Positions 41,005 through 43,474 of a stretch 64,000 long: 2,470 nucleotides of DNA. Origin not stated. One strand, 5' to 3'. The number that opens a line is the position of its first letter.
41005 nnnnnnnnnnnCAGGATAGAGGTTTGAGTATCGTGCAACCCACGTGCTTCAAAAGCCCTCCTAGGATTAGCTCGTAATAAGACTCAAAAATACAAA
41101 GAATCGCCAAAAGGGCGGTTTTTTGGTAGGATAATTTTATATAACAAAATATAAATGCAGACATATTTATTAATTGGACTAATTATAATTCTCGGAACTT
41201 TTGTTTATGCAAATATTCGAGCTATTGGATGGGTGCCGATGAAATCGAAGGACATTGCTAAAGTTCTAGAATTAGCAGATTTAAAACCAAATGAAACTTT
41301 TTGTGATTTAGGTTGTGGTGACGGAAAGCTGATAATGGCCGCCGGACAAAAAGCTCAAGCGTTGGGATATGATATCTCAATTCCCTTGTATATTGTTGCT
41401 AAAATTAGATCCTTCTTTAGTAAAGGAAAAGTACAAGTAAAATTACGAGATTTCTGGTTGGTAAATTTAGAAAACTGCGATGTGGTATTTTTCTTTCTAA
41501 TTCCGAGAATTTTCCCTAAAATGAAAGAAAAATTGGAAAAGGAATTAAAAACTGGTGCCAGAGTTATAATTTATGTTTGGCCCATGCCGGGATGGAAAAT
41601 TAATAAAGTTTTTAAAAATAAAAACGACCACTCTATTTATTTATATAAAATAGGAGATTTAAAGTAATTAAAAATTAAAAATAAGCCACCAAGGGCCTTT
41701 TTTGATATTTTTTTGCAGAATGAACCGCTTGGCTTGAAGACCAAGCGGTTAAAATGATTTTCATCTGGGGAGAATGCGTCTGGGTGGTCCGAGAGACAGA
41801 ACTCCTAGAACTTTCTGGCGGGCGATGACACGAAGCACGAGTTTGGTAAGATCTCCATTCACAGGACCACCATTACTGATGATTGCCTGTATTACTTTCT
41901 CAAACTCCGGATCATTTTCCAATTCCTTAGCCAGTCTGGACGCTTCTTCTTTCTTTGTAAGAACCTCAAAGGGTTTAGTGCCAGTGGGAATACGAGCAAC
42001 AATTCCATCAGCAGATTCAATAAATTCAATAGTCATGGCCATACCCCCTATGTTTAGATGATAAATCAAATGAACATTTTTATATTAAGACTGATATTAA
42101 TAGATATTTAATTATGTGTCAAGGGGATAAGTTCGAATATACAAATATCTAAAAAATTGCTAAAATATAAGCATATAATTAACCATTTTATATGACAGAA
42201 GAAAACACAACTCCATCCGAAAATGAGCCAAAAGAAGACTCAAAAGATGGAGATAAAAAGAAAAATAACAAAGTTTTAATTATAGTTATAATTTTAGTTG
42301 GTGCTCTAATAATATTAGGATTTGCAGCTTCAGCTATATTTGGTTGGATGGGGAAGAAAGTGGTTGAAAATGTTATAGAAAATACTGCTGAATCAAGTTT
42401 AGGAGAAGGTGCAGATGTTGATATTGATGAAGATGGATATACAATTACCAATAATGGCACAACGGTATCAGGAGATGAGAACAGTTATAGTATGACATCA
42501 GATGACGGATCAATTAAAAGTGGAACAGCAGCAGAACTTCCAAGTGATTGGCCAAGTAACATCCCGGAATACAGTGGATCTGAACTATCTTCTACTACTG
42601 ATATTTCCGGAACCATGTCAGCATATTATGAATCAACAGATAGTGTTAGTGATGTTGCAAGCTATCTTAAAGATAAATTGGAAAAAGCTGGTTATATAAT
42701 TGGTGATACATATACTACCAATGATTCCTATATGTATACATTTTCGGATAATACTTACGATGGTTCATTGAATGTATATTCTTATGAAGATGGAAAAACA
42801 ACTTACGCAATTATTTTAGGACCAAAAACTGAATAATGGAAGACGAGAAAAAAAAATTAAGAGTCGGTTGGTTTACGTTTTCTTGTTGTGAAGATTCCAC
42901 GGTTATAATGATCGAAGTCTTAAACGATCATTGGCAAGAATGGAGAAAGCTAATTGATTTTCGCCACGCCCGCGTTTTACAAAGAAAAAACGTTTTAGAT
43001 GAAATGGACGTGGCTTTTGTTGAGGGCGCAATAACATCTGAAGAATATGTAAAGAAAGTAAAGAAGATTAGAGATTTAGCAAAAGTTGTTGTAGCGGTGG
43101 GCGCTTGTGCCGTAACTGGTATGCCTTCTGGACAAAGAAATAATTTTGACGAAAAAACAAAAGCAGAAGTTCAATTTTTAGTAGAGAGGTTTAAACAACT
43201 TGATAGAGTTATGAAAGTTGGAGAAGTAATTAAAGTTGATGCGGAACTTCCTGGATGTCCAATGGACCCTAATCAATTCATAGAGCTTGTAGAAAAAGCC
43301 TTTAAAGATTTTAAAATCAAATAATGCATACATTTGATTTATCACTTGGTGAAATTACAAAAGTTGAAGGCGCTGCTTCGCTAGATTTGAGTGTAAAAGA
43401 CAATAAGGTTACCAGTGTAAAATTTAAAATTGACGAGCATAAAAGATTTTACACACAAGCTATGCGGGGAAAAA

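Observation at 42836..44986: Stripped-down two-subunit [NiFe] hydrogenase with a NuoB-like four-Cys small subunit and an adjacent maturation-protease-like gene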

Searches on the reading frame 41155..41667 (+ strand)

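Call 3: search_protein_families(library=pfam, proteins=[window:41155-41667:+], max_evalue=0.01)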
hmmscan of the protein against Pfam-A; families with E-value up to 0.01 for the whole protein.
window:41155-41667:+ (170 aa): 3 families
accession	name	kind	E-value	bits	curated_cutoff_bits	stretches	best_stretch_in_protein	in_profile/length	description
PF13847.12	Methyltransf_31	-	0.00041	20.5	27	1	44-128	2-95/145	Methyltransferase domain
PF08123.19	DOT1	-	0.0029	17.6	23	1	33-67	30-64/205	Histone methylation protein DOT1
PF13489.12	Methyltransf_23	-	0.0035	17.5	27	1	36-111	12-85/164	Methyltransferase domain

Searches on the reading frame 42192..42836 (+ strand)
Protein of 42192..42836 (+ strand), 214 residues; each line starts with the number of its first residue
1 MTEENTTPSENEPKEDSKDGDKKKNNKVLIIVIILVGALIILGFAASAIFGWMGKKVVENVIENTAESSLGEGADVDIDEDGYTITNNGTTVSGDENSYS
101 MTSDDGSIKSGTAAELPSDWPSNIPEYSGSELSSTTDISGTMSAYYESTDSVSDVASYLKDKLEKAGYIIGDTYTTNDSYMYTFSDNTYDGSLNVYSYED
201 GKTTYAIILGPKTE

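Call 3: search_protein_families(library=pfam, proteins=[window:42192-42836:+], max_evalue=0.01)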
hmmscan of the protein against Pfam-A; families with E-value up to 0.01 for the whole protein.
window:42192-42836:+ (214 aa): 1 family
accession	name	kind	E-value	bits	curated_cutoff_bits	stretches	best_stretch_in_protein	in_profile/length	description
PF20335.4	DUF6630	-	0.0061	17.4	27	0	113-184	61-135/158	Domain of unknown function (DUF6630)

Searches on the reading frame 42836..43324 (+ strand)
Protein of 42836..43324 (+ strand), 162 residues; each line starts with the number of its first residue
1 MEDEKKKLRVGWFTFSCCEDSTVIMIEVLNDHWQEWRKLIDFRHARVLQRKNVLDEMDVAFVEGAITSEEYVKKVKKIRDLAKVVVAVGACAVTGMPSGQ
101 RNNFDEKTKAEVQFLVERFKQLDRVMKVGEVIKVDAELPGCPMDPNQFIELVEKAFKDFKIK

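Call 3: search_protein_families(library=pfam, proteins=[window:42836-43324:+], max_evalue=0.01)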
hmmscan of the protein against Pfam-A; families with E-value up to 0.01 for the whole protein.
window:42836-43324:+ (162 aa): 1 family
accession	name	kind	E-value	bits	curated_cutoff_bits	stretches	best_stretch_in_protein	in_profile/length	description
PF01058.29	Oxidored_q6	-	1.2e-21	77.2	27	1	32-153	14-126/128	NADH ubiquinone oxidoreductase, 20 Kd subunit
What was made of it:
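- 42836..43324 (+): Hydrogenase small subunit, 162 aa, with ligands for the proximal [4Fe-4S] cluster only (C17, C18, C91, C141). Pfam Oxidored_q6, E 1.2e-21 (call 3).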

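Call 4: search_protein_families(library=ncbifam, proteins=[window:42836-43324:+], max_evalue=0.01)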
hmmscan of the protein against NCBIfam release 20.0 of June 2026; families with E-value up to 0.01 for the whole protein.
window:42836-43324:+ (162 aa): 10 families
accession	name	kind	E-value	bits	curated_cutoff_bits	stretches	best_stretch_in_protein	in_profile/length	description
NF040836.1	sulfhyd_HydD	equivalog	1.7e-16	60.2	500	1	4-150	2-148/261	NADPH-dependent hydrogenase/sulfhydrogenase 1 subunit delta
TIGR03294.1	FrhG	equivalog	2.8e-15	56.7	245.5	1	8-154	2-139/228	coenzyme F420 hydrogenase subunit gamma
NF045875.1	F420_non_VhuG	exception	2.7e-13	49.8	450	1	7-152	4-160/286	F420-non-reducing hydrogenase subunit VhuG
NF040831.1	sulfhyd_ShyD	equivalog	2.8e-10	40.2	460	1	13-150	6-142/240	NAD(P)-dependent hydrogenase/sulfhydrogenase 2 subunit delta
NF011391.0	PRK14816.1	equivalog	1.3e-05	24.8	283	0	56-98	92-136/196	NADH-quinone oxidoreductase subunit B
TIGR01957.1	nuoB_fam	subfamily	3.1e-05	23.9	142.7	0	43-96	44-99/145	NADH-quinone oxidoreductase subunit B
NF011395.0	PRK14820.1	equivalog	6.4e-05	22.8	263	0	127-154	125-152/180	NADH-quinone oxidoreductase subunit B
NF005012.1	PRK06411.1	subfamily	0.00066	19.2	116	0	124-153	123-152/166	NADH-quinone oxidoreductase subunit NuoB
NF011390.0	PRK14815.1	equivalog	0.0032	16.8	281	0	57-95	74-114/183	NADH dehydrogenase subunit B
NF045520.1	H2_NiFeSe_small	exception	0.007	15.8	470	1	72-158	134-208/314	NiFeSe hydrogenase small subunit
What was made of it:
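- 42836..43324 (+): NCBIfam best match is the N-terminal 148 of 261 residues of sulfhydrogenase delta (call 4).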

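Call 29: search_solved_structures(query=window:42836-43324:+, max_evalue=0.001, show_alignments=3)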
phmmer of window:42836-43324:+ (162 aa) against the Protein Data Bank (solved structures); distinct sequences matched with E-value up to 0.001: 12.
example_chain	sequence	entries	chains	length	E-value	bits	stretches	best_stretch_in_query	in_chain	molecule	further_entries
9e15_A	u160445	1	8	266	1.6e-15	60.4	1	7-149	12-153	Sulfhydrogenase 1 subunit delta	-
9e1j_A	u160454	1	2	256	1.8e-15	60.2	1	8-149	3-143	Sulfhydrogenase 1 subunit delta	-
9nez_A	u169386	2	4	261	2.6e-15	59.7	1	7-149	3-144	Sulfhydrogenase 1 subunit delta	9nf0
5odc_E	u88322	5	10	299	2.1e-13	53.5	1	37-154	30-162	Methyl-viologen reducing hydrogenase subunit G | Methyl-viologen reducing hydrogenase, subunit G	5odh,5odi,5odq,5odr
9sw2_E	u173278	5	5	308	3.8e-11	46.2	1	9-156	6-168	F420-non-reducing hydrogenase subunit G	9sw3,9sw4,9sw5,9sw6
9r51_C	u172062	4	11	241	4.4e-11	46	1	46-156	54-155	F420-reducing [NiFe]-hydrogenase from Methanothermococcus thermolithotrophicus subunit gam | F420-reducing [NiFe]-hydrogenase from Methanothermococcus thermolit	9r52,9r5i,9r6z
5xf9_C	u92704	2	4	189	1.2e-10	44.6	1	50-139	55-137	NAD-reducing hydrogenase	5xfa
3zfs_B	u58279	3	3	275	5.1e-10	42.5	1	3-149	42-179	F420-REDUCING HYDROGENASE, SUBUNIT GAMMA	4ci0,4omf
6qgr_G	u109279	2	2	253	1.4e-08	37.9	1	44-148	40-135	Coenzyme F420 hydrogenase subunit gamma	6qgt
6qii_G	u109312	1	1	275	1.4e-08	37.8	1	42-148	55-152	Coenzyme F420 hydrogenase subunit gamma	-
9sfi_I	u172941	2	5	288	2.1e-07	34.1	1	7-145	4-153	F420-non-reducing hydrogenase small subunit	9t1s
7t2r_E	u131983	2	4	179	1.6e-06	31.2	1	33-148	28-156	NiFe hydrogenase small subunit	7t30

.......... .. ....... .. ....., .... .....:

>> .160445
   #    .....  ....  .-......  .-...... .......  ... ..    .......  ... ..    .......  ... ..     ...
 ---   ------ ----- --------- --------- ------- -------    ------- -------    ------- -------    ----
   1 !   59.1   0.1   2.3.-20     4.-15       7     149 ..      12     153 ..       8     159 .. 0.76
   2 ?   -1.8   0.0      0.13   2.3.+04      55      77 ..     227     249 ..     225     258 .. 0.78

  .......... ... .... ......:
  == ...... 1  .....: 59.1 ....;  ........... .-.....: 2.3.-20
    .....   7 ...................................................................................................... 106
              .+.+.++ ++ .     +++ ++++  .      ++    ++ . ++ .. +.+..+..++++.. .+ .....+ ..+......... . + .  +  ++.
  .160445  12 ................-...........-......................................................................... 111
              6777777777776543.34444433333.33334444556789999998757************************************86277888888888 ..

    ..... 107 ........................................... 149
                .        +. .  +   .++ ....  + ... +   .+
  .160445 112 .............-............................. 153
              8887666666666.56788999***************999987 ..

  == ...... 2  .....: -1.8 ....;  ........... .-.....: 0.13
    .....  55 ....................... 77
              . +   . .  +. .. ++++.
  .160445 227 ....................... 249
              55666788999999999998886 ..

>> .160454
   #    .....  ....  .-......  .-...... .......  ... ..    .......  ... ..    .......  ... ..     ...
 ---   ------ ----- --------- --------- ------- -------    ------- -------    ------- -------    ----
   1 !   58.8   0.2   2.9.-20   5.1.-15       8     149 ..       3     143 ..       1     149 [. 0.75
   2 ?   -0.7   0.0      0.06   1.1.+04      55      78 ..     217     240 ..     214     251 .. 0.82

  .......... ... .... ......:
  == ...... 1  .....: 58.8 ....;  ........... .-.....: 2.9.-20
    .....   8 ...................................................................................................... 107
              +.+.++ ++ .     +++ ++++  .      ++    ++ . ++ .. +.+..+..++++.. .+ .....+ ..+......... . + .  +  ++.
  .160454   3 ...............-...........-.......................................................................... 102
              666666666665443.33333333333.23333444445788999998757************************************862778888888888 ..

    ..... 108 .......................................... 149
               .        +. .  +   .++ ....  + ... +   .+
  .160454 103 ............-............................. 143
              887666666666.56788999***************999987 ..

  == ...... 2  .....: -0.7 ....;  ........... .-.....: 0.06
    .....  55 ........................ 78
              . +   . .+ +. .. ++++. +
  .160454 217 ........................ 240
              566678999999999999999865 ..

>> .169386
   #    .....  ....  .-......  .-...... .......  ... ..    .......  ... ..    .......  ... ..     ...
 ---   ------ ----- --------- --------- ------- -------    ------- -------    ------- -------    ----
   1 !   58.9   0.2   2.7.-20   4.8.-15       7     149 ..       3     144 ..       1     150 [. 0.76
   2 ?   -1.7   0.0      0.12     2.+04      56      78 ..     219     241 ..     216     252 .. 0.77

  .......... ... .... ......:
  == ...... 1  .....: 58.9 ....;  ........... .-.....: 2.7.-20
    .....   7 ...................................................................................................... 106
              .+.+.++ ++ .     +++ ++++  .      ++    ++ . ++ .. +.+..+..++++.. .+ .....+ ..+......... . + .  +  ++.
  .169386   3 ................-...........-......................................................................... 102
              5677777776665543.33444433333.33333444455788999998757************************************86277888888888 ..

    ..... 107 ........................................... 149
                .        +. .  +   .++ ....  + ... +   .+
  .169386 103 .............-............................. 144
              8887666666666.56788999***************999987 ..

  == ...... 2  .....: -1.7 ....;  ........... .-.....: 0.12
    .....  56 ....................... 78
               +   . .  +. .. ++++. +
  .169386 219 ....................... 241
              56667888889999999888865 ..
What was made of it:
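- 42836..43324 (+): The PDB alignment to SH-I delta covers residues 7-149 (call 29).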

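Call 52: find_homologous_proteins(query=window:42836-43324:+, max_evalue=1e-10)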
Query window:42836-43324:+ (162 aa): 1468 proteins with E <= 1e-10 among 1503 candidates; the best 120 are listed.
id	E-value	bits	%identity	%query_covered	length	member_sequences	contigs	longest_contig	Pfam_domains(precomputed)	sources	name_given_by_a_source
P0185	5.4e-102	356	100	100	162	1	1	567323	PF01058.30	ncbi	ncbi:MAG: hypothetical protein ABIE68_02445 [bacterium]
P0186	8.0e-73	261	71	99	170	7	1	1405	PF01058.30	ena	-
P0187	6.2e-72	258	70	97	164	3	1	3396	PF01058.30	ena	-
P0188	9.1e-72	258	71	98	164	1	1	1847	PF01058.30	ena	-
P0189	1.1e-71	258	70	100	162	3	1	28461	PF01058.30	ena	-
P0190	1.6e-71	257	72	95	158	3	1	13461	PF01058.30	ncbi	-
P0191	3.8e-71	256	69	98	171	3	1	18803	PF01058.30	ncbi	-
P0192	1.4e-70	254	69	98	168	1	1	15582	PF01058.30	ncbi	-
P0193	1.4e-70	254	70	95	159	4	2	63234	PF01058.30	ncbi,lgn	ncbi:MAG: hypothetical protein ABIH36_03985 [bacterium]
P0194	2.4e-70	253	70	95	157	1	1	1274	PF01058.30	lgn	-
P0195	3.9e-69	249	67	98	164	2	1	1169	PF01058.30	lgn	-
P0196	1.6e-68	247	68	98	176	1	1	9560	PF01058.30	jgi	jgi:coenzyme F420-reducing hydrogenase gamma subunit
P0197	2.1e-68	247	67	99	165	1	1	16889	PF01058.30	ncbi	-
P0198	2.5e-68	247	67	98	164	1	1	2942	PF01058.30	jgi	jgi:sulfhydrogenase subunit delta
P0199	3.9e-68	246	63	96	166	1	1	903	PF01058.30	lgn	-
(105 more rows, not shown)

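Call 76: predict_structure(alignment_id=A4)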
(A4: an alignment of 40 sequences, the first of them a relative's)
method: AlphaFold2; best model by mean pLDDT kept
length: 162 residues; sequences in the alignment: 40
mean_pLDDT: 93.2   pTM: 0.88
mean pLDDT of the five models: 93.2, 91.3, 84.2, 79.4, 78.7
residues with pLDDT >= 90: 135; 70-90: 24; 50-70: 2; < 50: 1
segments of 3 or more residues with pLDDT < 50: none
pLDDT, mean of each block of 10 residues (from residue 1): 80 91 96 95 91 95 95 98 97 85 93 92 93 97 96 97 90
secondary structure, 60 per line:
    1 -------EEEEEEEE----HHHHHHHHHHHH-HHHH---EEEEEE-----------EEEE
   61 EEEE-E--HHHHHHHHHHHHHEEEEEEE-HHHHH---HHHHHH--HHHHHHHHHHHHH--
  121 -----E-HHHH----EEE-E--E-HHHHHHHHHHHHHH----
elements in order: E8-15 H20-31 H33-36 E40-45 E57-64 H69-81 E82-88 H90-94 H98-103 H106-118 H128-131 E136-138 H145-158

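Call 78: fold_search(model_id=the predicted structure, library=pdb)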
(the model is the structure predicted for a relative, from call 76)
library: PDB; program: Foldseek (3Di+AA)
matches with E <= 10: 1240; with E <= 0.001: 86
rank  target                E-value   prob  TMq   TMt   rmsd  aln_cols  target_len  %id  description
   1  9e1j_A                2.5e-11  1.00  0.73  0.47   2.9       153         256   29  Alpha-Delta heterodimeric form of soluble hydrogenase I from Pyrococcus furiosus. Data processed and model refined in  (released 2025-07-16)
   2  5odi_E                4.7e-11  1.00  0.76  0.43   3.1       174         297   25  Heterodisulfide reductase / [NiFe]-hydrogenase complex from Methanothermococcus thermolithotrophicus cocrystallized wi (released 2017-08-30)
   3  7t2r_E                5.4e-11  1.00  0.80  0.72   2.8       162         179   21  Structure of electron bifurcating Ni-Fe hydrogenase complex HydABCSL in FMN-free apo state (released 2022-03-16)
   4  5odc_E                7.9e-11  1.00  0.76  0.43   4.2       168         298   26  Heterodisulfide reductase / [NiFe]-hydrogenase complex from Methanothermococcus thermolithotrophicus at 2.3 A resoluti (released 2017-08-30)
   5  9nez_A                1.4e-10  1.00  0.77  0.50   2.9       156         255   26  Structure of the Pyrococcus furiosus SHI complex (released 2025-07-09)
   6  5xf9_C                2.3e-10  1.00  0.76  0.70   2.8       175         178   23  Crystal structure of NAD+-reducing [NiFe]-hydrogenase in the air-oxidized state (released 2017-08-23)
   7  9e1j_C                2.3e-10  1.00  0.72  0.47   2.9       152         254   28  Alpha-Delta heterodimeric form of soluble hydrogenase I from Pyrococcus furiosus. Data processed and model refined in  (released 2025-07-16)
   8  9e15_A                7.3e-10  1.00  0.73  0.47   3.1       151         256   29  Alpha-Delta heterodimeric form of soluble hydrogenase I from Pyrococcus furiosus. Data processed and model refined in  (released 2025-07-16)
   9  6qgt_G                6.3e-09  1.00  0.72  0.47   3.6       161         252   24  The carbon monoxide inhibition of F420-reducing [NiFe] hydrogenase complex from Methanosarcina barkeri (released 2019-10-23)
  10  4omf_G                1.1e-08  1.00  0.75  0.54   3.0       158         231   25  The F420-reducing [NiFe]-hydrogenase complex from Methanothermobacter marburgensis, the first X-ray structure of a gro (released 2014-06-11)
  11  6qgr_G                1.2e-08  1.00  0.68  0.45   3.6       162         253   23  The F420-reducing [NiFe] hydrogenase complex from Methanosarcina barkeri at the Nia-S state (released 2019-10-23)
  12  4ci0_B                6.7e-08  1.00  0.71  0.52   3.1       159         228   24  Electron cryo-microscopy of F420-reducing NiFe hydrogenase Frh (released 2014-02-26)
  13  4c3o_B                2.1e-06  1.00  0.70  0.45   3.4       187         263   17  Structure and function of an oxygen tolerant NiFe hydrogenase from Salmonella (released 2014-01-29)
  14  7r43_B                2.2e-06  1.00  0.57  0.60   5.4       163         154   20  Bovine complex I in the presence of IM1761092, active class iii (Composite map) (released 2023-02-08)
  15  4c3o_F                3.2e-06  1.00  0.70  0.45   3.4       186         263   17  Structure and function of an oxygen tolerant NiFe hydrogenase from Salmonella (released 2014-01-29)
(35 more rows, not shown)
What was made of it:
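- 42836..43324 (+): The AF2 model has pLDDT 93, and its best Foldseek hits are SH-I delta, MvhG, HydS and HoxY (calls 76, 78).
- On NuoB / group-4 small subunit: Foldseek gives E 2e-6 for PSST against 2.5e-11 for SH-I delta (call 78).
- Closest known: HoxHY module of NAD+-reducing group 3d hydrogenase. Same: Foldseek TM-score is 0.76-0.80 over the full length of those chains (call 78).
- The fold match to PSST/NuoB is far weaker than to group-3 small subunits (call 78).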
